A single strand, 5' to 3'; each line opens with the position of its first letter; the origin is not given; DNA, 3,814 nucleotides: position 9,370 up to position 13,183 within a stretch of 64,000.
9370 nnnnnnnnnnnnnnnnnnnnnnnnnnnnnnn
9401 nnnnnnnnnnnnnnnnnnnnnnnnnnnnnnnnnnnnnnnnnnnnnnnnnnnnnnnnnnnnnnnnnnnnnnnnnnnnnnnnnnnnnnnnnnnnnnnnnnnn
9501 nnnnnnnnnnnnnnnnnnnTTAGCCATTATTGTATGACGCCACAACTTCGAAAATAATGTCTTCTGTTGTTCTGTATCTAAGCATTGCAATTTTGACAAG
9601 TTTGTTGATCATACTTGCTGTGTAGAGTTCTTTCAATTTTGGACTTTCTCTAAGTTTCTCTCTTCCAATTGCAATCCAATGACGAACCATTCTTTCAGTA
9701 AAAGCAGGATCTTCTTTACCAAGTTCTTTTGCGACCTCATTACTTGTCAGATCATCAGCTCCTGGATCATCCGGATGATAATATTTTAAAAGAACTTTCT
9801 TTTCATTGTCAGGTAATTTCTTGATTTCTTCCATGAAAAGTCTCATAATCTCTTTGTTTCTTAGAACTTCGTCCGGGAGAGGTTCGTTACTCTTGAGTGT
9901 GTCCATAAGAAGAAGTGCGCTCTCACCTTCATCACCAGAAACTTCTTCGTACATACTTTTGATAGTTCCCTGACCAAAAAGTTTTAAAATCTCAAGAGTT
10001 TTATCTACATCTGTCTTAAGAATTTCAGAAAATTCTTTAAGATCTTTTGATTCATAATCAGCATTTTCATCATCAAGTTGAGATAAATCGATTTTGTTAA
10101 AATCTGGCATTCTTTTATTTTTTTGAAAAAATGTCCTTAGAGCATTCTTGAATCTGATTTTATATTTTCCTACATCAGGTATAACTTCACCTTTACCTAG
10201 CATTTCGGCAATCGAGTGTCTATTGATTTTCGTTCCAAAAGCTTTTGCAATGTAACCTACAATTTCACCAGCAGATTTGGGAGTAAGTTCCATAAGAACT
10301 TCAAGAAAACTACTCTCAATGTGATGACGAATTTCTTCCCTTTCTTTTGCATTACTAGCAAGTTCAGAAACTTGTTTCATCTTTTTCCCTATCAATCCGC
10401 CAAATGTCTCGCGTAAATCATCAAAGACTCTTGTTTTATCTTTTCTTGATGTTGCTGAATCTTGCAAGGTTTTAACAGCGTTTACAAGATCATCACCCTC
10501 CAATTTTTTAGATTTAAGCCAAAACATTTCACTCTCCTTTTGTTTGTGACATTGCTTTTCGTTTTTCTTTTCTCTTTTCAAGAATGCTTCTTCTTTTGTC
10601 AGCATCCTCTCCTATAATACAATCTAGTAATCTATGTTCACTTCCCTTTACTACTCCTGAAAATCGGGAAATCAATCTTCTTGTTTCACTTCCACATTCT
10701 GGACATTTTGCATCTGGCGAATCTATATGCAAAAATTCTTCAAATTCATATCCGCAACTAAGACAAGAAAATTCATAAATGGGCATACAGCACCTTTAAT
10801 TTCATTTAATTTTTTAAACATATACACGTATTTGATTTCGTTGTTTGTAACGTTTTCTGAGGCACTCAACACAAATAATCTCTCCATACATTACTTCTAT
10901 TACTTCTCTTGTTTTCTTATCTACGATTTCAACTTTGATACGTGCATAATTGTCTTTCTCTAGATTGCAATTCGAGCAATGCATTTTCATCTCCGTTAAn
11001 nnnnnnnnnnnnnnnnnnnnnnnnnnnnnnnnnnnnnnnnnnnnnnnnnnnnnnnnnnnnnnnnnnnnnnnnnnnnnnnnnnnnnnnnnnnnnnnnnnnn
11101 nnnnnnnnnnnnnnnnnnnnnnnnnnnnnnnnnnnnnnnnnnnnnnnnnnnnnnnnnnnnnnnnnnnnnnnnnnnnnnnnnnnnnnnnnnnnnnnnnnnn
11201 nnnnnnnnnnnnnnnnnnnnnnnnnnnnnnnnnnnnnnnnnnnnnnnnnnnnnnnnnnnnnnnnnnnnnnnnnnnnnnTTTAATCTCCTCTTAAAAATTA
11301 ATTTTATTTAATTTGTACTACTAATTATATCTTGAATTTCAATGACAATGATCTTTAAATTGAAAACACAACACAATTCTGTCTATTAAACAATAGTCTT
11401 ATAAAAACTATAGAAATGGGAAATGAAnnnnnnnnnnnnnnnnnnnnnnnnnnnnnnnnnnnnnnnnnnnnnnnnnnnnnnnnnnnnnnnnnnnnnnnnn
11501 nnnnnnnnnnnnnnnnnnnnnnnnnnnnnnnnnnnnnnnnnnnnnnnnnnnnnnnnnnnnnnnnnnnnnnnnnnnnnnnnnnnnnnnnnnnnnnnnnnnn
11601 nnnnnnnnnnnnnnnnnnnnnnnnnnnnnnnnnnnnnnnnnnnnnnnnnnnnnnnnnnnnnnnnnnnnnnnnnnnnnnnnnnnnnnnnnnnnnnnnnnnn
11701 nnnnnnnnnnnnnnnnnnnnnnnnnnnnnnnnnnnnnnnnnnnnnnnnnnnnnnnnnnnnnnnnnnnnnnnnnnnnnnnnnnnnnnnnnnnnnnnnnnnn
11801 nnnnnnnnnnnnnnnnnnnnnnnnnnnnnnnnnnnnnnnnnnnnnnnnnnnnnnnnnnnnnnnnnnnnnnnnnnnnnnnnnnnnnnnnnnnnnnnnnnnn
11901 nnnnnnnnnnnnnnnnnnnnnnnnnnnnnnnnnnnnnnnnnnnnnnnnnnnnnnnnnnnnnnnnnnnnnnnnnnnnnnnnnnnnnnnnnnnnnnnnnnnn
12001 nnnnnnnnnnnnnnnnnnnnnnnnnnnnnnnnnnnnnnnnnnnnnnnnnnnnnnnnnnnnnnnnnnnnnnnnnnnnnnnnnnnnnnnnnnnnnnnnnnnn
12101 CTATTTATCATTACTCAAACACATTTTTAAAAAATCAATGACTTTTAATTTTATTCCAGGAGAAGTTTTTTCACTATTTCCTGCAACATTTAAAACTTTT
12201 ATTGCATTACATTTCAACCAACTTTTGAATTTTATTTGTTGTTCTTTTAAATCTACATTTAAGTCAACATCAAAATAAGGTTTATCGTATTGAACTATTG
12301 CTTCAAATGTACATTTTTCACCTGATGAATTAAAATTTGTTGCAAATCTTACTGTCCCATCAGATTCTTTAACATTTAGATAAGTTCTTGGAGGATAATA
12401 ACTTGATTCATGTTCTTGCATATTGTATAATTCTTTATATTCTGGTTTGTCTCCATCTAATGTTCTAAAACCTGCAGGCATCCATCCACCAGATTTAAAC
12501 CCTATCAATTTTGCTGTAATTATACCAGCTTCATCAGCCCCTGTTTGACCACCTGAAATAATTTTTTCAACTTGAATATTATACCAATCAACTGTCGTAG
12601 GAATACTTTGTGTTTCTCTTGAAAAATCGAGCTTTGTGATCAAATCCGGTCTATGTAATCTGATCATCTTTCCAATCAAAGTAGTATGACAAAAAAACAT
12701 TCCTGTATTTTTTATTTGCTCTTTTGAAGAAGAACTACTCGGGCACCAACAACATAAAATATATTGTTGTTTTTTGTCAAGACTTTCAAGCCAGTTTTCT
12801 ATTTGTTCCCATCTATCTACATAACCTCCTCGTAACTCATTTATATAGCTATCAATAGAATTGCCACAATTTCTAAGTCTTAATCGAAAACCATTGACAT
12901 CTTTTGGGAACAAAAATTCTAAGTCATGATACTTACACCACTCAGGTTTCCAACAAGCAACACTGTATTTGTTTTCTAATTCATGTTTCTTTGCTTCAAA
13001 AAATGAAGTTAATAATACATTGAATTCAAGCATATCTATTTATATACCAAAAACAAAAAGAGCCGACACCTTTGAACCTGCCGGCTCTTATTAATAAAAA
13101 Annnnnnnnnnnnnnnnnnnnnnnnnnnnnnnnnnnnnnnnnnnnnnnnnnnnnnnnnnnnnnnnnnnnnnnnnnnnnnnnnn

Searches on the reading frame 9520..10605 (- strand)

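Call 9: search_protein_families(library=phrogs, proteins=[window:9520-10605:-], max_evalue=0.00001)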
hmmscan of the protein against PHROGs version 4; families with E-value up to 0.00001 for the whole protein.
window:9520-10605:- (361 aa): 1 family
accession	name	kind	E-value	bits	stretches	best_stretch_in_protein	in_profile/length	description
phrog_351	-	transcription regulation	1.2e-09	38.3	1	175-297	598-706/928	RNA polymerase sigma factor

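Call 50: search_protein_families(library=pfam, proteins=[window:9520-10605:-], max_evalue=0.001)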
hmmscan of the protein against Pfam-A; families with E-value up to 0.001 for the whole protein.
window:9520-10605:- (361 aa): 0 families

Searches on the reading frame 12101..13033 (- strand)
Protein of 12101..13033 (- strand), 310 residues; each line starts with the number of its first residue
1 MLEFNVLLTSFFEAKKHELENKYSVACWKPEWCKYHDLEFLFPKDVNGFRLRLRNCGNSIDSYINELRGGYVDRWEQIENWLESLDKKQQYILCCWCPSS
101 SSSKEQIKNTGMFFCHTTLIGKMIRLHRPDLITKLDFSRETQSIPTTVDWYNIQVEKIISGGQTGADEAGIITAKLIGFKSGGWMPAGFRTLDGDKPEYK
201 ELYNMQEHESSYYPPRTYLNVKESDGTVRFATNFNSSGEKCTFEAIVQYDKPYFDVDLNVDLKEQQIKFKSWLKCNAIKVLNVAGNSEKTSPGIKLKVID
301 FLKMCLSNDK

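Call 10: search_protein_families(library=phrogs, proteins=[window:12101-13033:-], max_evalue=0.00001)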
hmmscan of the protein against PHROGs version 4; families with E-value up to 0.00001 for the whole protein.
window:12101-13033:- (310 aa): 1 family
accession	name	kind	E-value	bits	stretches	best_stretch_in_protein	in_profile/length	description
phrog_10774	-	unknown function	1.2e-15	58.6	1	205-290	6-88/179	-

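Call 50: search_protein_families(library=pfam, proteins=[window:12101-13033:-], max_evalue=0.001)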
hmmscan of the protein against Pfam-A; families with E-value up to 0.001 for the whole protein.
window:12101-13033:- (310 aa): 1 family
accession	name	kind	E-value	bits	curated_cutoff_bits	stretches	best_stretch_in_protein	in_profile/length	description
PF12694.12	cpYpsA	-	2.2e-32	112.3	26.2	1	158-305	1-144/145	Circularly permutated YpsA SLOG family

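Call 90: search_protein_families(library=padloc, proteins=[window:12101-13033:-], max_evalue=0.001)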
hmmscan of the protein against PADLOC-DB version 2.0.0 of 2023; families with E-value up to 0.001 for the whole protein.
window:12101-13033:- (310 aa): 0 families
